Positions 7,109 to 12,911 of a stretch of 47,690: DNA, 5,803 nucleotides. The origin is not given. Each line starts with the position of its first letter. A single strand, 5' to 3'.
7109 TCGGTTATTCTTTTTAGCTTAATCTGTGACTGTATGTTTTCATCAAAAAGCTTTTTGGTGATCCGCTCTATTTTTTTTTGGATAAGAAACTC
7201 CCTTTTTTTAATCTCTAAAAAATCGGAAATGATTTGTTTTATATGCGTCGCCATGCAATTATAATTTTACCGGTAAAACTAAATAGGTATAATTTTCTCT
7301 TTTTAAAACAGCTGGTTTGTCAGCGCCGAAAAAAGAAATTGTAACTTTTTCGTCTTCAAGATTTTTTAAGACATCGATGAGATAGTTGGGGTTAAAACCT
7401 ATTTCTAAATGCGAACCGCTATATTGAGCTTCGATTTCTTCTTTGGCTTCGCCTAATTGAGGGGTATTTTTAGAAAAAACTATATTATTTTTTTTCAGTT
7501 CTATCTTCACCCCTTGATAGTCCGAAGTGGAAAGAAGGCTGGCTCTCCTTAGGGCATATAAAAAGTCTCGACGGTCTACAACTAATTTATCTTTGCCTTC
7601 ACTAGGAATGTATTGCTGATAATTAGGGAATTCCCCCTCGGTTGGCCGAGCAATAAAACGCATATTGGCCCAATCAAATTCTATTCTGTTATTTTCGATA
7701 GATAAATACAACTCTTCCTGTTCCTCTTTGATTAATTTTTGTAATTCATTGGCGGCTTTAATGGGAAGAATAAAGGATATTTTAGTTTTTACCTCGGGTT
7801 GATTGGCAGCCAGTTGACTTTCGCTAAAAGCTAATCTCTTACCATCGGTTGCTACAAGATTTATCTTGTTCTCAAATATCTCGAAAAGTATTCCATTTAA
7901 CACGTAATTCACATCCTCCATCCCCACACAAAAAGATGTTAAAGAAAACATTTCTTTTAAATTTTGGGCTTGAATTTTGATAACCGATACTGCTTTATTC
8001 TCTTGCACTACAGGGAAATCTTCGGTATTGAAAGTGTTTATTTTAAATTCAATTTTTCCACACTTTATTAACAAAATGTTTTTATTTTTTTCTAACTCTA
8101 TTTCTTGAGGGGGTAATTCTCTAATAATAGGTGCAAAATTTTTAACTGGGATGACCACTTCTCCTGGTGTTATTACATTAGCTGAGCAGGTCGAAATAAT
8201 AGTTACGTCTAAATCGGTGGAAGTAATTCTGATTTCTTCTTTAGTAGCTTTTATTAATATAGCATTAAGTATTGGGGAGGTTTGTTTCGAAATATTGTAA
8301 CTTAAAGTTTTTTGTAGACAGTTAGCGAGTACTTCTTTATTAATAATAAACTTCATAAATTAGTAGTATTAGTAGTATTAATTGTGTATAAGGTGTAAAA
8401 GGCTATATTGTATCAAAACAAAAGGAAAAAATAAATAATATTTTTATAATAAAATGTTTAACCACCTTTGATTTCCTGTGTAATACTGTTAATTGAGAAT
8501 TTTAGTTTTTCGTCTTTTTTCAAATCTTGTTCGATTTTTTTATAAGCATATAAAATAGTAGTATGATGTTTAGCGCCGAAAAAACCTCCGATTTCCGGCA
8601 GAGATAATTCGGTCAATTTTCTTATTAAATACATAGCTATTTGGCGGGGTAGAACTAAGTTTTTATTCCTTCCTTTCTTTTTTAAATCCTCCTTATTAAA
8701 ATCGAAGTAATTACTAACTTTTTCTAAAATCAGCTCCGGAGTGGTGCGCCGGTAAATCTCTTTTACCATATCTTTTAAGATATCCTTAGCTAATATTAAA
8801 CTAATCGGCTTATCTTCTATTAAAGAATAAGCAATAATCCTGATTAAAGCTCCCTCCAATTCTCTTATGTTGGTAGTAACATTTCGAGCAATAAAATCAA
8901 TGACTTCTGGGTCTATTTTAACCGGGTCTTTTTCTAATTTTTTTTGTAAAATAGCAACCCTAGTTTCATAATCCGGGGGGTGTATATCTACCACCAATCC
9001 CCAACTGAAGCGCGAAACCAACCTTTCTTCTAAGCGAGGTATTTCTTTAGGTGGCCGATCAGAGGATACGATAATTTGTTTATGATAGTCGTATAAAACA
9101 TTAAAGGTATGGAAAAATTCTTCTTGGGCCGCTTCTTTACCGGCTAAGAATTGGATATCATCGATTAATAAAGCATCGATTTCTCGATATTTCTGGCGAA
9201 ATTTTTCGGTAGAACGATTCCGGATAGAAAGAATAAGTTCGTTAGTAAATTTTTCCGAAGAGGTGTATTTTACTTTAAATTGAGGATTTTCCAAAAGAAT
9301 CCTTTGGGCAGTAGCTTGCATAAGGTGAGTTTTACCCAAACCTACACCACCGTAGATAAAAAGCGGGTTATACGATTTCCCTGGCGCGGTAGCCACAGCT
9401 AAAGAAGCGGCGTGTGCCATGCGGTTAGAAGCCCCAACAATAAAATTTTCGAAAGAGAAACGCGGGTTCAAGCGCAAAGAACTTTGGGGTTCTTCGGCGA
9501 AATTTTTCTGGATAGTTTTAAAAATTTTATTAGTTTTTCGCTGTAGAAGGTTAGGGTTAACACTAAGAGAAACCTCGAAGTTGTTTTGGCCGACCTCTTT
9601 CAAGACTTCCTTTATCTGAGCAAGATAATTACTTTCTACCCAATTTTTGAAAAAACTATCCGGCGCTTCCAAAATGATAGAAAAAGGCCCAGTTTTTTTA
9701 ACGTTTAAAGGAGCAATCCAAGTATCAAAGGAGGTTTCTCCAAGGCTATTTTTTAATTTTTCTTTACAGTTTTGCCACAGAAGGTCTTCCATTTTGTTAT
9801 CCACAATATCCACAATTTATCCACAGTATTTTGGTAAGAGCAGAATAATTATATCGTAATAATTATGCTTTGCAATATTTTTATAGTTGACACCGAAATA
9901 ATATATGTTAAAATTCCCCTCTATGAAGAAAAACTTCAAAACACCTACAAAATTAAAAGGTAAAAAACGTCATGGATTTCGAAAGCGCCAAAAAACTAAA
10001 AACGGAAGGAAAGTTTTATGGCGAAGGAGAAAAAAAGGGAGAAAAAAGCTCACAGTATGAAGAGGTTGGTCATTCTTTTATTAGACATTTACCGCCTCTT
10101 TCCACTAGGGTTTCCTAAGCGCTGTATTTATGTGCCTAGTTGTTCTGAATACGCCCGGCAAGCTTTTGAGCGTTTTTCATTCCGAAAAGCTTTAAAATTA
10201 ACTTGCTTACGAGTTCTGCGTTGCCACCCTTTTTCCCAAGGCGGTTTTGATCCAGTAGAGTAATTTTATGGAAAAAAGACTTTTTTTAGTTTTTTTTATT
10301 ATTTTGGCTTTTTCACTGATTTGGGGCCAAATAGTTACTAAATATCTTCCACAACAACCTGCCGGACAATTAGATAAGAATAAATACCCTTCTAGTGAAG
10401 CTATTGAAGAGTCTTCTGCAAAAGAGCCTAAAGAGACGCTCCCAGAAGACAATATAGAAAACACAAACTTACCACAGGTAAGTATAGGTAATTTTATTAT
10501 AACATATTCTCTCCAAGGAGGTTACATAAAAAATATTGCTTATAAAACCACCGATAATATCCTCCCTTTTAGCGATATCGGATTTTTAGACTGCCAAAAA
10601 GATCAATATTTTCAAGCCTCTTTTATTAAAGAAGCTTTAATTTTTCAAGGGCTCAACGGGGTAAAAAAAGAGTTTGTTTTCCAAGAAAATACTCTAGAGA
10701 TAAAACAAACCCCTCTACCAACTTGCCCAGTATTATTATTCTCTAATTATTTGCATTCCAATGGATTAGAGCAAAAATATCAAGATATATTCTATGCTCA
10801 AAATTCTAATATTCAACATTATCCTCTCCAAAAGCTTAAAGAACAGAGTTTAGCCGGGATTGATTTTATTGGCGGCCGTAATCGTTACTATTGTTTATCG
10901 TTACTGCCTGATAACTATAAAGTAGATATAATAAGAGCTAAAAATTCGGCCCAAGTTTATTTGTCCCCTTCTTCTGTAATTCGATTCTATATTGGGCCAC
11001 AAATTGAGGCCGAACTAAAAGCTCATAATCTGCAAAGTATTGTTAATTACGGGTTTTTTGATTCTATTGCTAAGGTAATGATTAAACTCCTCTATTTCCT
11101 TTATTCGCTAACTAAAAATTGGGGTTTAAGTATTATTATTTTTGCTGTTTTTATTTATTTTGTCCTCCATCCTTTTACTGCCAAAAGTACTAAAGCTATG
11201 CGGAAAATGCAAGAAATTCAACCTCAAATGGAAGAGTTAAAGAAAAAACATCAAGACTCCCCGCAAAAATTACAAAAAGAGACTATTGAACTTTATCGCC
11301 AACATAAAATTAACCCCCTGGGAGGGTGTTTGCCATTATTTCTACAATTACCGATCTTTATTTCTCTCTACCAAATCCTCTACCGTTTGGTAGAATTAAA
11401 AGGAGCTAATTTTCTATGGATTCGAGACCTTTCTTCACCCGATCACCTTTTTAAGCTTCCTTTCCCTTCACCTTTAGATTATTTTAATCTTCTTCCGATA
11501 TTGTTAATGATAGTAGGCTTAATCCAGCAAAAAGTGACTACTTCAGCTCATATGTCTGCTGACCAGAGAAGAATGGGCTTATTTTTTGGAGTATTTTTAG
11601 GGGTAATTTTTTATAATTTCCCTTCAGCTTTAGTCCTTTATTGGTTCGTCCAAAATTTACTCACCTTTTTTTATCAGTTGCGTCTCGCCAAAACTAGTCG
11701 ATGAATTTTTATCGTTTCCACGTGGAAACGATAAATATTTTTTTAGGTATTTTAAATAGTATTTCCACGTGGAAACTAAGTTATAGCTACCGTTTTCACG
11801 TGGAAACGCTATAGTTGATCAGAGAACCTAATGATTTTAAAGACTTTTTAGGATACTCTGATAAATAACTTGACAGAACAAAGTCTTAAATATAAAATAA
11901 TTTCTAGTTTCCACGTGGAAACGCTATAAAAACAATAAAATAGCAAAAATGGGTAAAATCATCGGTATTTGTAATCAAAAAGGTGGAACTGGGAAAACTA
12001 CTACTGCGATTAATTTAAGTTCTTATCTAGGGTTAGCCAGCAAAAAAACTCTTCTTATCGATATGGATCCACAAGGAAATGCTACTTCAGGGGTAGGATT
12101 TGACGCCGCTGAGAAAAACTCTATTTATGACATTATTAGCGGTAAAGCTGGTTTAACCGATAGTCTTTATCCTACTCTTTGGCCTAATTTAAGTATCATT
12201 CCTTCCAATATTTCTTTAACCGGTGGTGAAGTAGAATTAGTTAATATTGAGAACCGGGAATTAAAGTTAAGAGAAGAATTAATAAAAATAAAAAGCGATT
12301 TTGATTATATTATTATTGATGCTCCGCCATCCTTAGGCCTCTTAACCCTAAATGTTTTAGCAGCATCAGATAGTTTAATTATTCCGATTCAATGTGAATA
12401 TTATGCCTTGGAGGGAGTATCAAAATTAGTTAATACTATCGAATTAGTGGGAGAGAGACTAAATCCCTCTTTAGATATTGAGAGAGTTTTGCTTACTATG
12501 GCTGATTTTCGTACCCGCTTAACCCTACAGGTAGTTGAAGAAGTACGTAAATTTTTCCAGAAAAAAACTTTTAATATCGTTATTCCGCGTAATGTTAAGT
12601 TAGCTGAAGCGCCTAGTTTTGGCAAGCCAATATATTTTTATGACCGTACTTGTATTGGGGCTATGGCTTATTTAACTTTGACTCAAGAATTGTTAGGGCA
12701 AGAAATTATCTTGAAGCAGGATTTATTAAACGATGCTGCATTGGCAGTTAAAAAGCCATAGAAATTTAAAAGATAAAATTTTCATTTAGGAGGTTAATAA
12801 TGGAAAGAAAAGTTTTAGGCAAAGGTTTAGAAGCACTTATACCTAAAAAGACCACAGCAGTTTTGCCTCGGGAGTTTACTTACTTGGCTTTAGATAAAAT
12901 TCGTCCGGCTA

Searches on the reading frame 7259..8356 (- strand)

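Call 10: search_protein_families(library=pfam, proteins=[window:7259-8356:-], max_evalue=0.001)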
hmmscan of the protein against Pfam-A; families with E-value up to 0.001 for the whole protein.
window:7259-8356:- (365 aa): 3 families
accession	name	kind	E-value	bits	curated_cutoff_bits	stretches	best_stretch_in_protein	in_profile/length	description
PF00712.24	DNA_pol3_beta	-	1.1e-35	122.8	24.4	1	1-117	1-119/120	DNA polymerase III beta subunit, N-terminal domain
PF02767.21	DNA_pol3_beta_2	-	1.3e-28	100.1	27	1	128-245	2-116/116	DNA polymerase III beta subunit, central domain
PF02768.20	DNA_pol3_beta_3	-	6e-28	97.5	27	1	248-361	2-118/121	DNA polymerase III beta subunit, C-terminal domain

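Call 93: search_protein_families(library=pfam, proteins=[L016:16359-18368:+, L016:18370-18639:+, L016:3565-4455:+, L016:6352-6804:+, L016:2-1267:+], max_evalue=0.001)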
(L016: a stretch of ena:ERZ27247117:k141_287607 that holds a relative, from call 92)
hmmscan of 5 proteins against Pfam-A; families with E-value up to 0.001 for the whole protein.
L016:16359-18368:+ (669 aa): 3 families
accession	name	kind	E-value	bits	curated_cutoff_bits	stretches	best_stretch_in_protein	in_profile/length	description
PF13487.12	HD_5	-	1.9e-31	109.6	27.2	1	486-655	3-169/170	HD domain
PF01966.28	HD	-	9.4e-16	58.6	22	1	499-625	3-116/116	HD domain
PF16927.11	HisKA_7TM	-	1.6e-12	48.2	28.6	1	11-222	3-222/224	N-terminal 7TM region of histidine kinase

L016:18370-18639:+ (89 aa): 3 families
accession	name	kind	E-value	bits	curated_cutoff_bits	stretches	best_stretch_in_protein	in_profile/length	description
PF05899.18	Cupin_3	-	5.2e-28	97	23.5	1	16-86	4-74/74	EutQ-like cupin domain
PF06249.18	EutQ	-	5.8e-07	29.8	21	1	23-85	81-142/152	Ethanolamine utilisation protein EutQ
PF07883.17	Cupin_2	-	7e-06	26.1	27.2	1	37-72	18-52/70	Cupin domain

L016:3565-4455:+ (296 aa): 0 families

L016:6352-6804:+ (150 aa): 0 families

L016:2-1267:+ (421 aa): 8 families
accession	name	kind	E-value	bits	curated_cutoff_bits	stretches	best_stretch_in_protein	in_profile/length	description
PF02719.21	Polysacc_synt_2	-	8.9e-96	320.9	20.2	1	94-377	2-291/293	Polysaccharide biosynthesis protein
PF01370.27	Epimerase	-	9.3e-21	74.8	20.9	1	94-299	2-220/240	NAD dependent epimerase/dehydratase family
PF16363.11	GDP_Man_Dehyd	-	1.7e-18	67.7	27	1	94-218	1-130/332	GDP-mannose 4,6 dehydratase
PF04321.23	RmlD_sub_bind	-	2.2e-13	50.4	27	1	92-264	2-157/287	RmlD substrate binding domain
PF01073.25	3Beta_HSD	-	1.9e-11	44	22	1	94-225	1-124/280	3-beta hydroxysteroid dehydrogenase/isomerase family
PF07993.18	NAD_binding_4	-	1.3e-05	25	20.1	0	95-222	1-141/258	Male sterility protein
PF00106.31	adh_short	-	0.00057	19.8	26.6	0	92-163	2-70/195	short chain dehydrogenase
PF08659.16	KR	-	0.00075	19.9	22.6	0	93-175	3-91/180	KR domain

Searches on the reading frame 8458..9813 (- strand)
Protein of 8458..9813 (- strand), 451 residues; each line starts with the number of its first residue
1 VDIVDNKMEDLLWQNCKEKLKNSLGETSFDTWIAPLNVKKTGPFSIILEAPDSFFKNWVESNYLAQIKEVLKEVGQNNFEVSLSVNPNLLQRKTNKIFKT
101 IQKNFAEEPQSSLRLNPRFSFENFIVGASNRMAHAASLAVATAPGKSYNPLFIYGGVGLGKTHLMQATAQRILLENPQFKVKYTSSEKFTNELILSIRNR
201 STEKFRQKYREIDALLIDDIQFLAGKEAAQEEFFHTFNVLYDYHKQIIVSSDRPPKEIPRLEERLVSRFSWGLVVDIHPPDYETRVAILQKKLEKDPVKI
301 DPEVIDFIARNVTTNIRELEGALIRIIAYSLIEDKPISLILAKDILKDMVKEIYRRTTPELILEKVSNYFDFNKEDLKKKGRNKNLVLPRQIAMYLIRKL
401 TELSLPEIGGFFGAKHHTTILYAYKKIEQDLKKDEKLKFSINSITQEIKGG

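Call 10: search_protein_families(library=pfam, proteins=[window:8458-9813:-], max_evalue=0.001)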
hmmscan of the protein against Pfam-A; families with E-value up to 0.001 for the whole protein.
window:8458-9813:- (451 aa): 9 families
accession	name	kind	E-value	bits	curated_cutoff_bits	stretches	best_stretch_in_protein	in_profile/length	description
PF00308.24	Bac_DnaA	-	1.3e-70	237.2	23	1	115-276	1-162/162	Bacterial DnaA ATPAse domain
PF08299.17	Bac_DnaA_C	-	2.6e-27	95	31.5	1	359-427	1-69/69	Bacterial dnaA protein helix-turn-helix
PF11638.13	DnaA_N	-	6.5e-18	64.7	24.6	1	12-72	3-64/65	DnaA N-terminal domain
PF01695.23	IstB_IS21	-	2.8e-08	34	24.1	1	151-254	95-195/238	IstB-like ATP binding protein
PF00004.35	AAA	-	8.3e-05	23.5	21.2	1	152-244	2-95/131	ATPase family associated with various cellular activities (AAA)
PF03969.22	AFG1_ATPase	-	9.2e-05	22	27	0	147-167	60-80/361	AFG1-like ATPase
PF01637.24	ATPase_2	-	0.0002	21.7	33.2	1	146-269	18-135/225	ATPase domain predominantly from Archaea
PF13173.12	AAA_14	-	0.00035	21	27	0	149-250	3-96/129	AAA domain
PF22688.2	Hda_lid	-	0.00044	20.6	27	0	284-346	3-65/65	Hda, lid domain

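Call 72: list_cluster_members(proteins=[window:8458-9813:-, window:4627-6972:-, window:7259-8356:-, window:43414-45186:+, window:45205-45579:+, window:41620-42918:+, P0002, P0005, P0004])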
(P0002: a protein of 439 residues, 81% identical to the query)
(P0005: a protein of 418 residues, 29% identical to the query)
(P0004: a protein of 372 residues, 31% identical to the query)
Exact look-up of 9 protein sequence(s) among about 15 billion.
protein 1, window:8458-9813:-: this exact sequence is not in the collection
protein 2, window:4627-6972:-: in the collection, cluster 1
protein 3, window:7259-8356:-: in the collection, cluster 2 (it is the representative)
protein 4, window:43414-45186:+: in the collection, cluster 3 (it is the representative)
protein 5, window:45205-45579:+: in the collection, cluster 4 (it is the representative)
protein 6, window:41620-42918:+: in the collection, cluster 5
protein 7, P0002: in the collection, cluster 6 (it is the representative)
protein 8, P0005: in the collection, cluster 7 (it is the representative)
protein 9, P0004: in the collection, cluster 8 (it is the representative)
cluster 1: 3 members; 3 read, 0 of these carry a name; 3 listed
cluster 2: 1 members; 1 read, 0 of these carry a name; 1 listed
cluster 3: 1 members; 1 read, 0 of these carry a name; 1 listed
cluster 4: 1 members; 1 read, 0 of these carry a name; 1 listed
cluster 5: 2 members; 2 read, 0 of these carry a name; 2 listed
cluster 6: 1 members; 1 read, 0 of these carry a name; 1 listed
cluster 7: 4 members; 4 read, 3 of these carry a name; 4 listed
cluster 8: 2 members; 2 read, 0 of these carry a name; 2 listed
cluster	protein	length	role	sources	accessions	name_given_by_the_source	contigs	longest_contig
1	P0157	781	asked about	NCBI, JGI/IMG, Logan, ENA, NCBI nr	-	-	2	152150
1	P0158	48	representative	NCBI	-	-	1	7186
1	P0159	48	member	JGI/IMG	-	-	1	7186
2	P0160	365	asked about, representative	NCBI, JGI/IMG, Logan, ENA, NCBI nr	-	-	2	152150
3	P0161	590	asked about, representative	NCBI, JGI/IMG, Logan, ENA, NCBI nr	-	-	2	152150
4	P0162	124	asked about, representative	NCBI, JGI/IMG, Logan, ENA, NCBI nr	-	-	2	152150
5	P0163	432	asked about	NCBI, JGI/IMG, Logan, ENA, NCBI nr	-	-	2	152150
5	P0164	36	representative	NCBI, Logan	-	-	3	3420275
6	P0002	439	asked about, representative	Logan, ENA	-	-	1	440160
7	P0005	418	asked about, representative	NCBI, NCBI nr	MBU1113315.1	MAG: outer membrane beta-barrel protein [Candidatus Omnitrophica bacterium] | outer membrane beta-barrel protein [Candidatus Omnitrophota bacterium]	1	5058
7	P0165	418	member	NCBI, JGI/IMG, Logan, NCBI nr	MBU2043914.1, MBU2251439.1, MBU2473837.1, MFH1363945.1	MAG: outer membrane beta-barrel protein [Candidatus Omnitrophica bacterium] | outer membrane beta-barrel protein [Candidatus Omnitrophota bacterium]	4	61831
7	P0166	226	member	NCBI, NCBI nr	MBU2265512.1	MAG: outer membrane beta-barrel protein, partial [Candidatus Omnitrophica bacterium] | outer membrane beta-barrel protein [Candidatus Omnitrophota bacterium]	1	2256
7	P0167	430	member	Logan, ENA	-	-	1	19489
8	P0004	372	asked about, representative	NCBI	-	-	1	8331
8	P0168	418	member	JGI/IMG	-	-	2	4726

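Call 92: find_encoding_contigs(protein=P0167, flank=10000, max_places=4)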
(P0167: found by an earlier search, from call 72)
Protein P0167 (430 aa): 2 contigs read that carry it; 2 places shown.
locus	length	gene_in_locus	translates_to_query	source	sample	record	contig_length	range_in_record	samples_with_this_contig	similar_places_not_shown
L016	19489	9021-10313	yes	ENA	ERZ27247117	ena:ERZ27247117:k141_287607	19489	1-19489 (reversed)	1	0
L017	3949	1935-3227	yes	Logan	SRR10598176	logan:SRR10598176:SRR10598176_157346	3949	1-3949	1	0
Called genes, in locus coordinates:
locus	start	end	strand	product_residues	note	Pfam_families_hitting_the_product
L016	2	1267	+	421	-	?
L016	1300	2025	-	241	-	PF02397:Bac_transf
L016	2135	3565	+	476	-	PF03062:MBOAT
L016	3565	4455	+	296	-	-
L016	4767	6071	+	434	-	PF00672:HAMP, PF00990:GGDEF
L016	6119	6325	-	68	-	-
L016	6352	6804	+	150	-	-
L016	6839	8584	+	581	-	PF14559:TPR_19 (faint), PF23914:TPR_CcmH_CycH (faint), PF25063:ARM_TT21_C (faint), PF00515:TPR_1 (weak), PF13414:TPR_11 (weak), PF13432:TPR_16 (weak), PF00515:TPR_1 (weak), PF13181:TPR_8 (weak), +8 more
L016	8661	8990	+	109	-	PF07238:PilZ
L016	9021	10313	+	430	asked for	PF10082:BBP2_2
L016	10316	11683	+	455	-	PF02563:Poly_export, PF10531:SLBB, PF22461:SLBB_2, PF10531:SLBB, PF22461:SLBB_2, PF10531:SLBB, PF22461:SLBB_2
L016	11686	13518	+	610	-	PF02706:Wzz, PF13807:GNVR, PF13614:AAA_31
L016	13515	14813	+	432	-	PF04932:Wzy_C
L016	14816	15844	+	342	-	PF13431:TPR_17 (faint)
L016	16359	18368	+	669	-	PF16927:HisKA_7TM, PF01966:HD, PF13487:HD_5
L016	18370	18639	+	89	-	PF06249:EutQ (weak), PF05899:Cupin_3, PF07883:Cupin_2 (weak)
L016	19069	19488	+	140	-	?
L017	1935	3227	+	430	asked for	PF10082:BBP2_2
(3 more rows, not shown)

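Call 93: search_protein_families(library=pfam, proteins=[L016:16359-18368:+, L016:18370-18639:+, L016:3565-4455:+, L016:6352-6804:+, L016:2-1267:+], max_evalue=0.001)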
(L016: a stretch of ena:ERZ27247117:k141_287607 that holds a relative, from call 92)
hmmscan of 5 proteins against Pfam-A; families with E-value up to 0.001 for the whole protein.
L016:16359-18368:+ (669 aa): 3 families
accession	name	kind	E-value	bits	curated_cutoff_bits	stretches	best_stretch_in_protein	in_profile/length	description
PF13487.12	HD_5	-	1.9e-31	109.6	27.2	1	486-655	3-169/170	HD domain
PF01966.28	HD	-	9.4e-16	58.6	22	1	499-625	3-116/116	HD domain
PF16927.11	HisKA_7TM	-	1.6e-12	48.2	28.6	1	11-222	3-222/224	N-terminal 7TM region of histidine kinase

L016:18370-18639:+ (89 aa): 3 families
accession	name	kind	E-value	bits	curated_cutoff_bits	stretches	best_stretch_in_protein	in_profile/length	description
PF05899.18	Cupin_3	-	5.2e-28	97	23.5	1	16-86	4-74/74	EutQ-like cupin domain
PF06249.18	EutQ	-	5.8e-07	29.8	21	1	23-85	81-142/152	Ethanolamine utilisation protein EutQ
PF07883.17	Cupin_2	-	7e-06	26.1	27.2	1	37-72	18-52/70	Cupin domain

L016:3565-4455:+ (296 aa): 0 families

L016:6352-6804:+ (150 aa): 0 families

L016:2-1267:+ (421 aa): 8 families
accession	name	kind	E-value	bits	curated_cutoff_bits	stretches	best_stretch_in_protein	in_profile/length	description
PF02719.21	Polysacc_synt_2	-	8.9e-96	320.9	20.2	1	94-377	2-291/293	Polysaccharide biosynthesis protein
PF01370.27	Epimerase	-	9.3e-21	74.8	20.9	1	94-299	2-220/240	NAD dependent epimerase/dehydratase family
PF16363.11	GDP_Man_Dehyd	-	1.7e-18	67.7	27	1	94-218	1-130/332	GDP-mannose 4,6 dehydratase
PF04321.23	RmlD_sub_bind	-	2.2e-13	50.4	27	1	92-264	2-157/287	RmlD substrate binding domain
PF01073.25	3Beta_HSD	-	1.9e-11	44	22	1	94-225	1-124/280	3-beta hydroxysteroid dehydrogenase/isomerase family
PF07993.18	NAD_binding_4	-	1.3e-05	25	20.1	0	95-222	1-141/258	Male sterility protein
PF00106.31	adh_short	-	0.00057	19.8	26.6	0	92-163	2-70/195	short chain dehydrogenase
PF08659.16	KR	-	0.00075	19.9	22.6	0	93-175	3-91/180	KR domain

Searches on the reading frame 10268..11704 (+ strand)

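Call 10: search_protein_families(library=pfam, proteins=[window:10268-11704:+], max_evalue=0.001)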
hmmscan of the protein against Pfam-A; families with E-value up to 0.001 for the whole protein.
window:10268-11704:+ (478 aa): 2 families
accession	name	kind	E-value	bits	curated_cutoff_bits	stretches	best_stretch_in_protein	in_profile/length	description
PF02096.25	60KD_IMP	-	2.7e-54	184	35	1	285-471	1-159/163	60Kd inner membrane protein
PF14849.12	YidC_periplas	-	1e-05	26.1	24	1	214-273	220-282/283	YidC periplasmic domain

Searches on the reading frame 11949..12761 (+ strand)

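Call 10: search_protein_families(library=pfam, proteins=[window:11949-12761:+], max_evalue=0.001)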
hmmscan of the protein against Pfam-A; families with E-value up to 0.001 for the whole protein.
window:11949-12761:+ (270 aa): 7 families
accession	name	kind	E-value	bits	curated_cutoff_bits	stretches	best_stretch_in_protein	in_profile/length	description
PF13614.12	AAA_31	-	1.1e-61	208.3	27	1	3-177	2-177/177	AAA domain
PF01656.29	CbiA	-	1.5e-24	86.8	25.4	1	5-228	1-125/125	CobQ/CobB/MinD/ParA nucleotide binding domain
PF09140.17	MipZ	-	1.2e-07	31.8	20.7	0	4-41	2-39/262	ATPase MipZ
PF10609.15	ParA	-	2.7e-07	30.7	27.1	1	3-162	4-158/246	NUBPL iron-transfer P-loop NTPase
PF06564.18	CBP_BcsQ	-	1.2e-05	25.4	21.3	1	4-151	3-149/234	Cellulose biosynthesis protein BcsQ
PF00142.24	Fer4_NifH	-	0.00011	22.2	25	1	10-64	7-60/271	4Fe-4S iron sulfur cluster binding proteins, NifH/frxC family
PF02374.21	ArsA_ATPase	-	0.00029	20.6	24.3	0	10-44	8-42/305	Anion-transporting ATPase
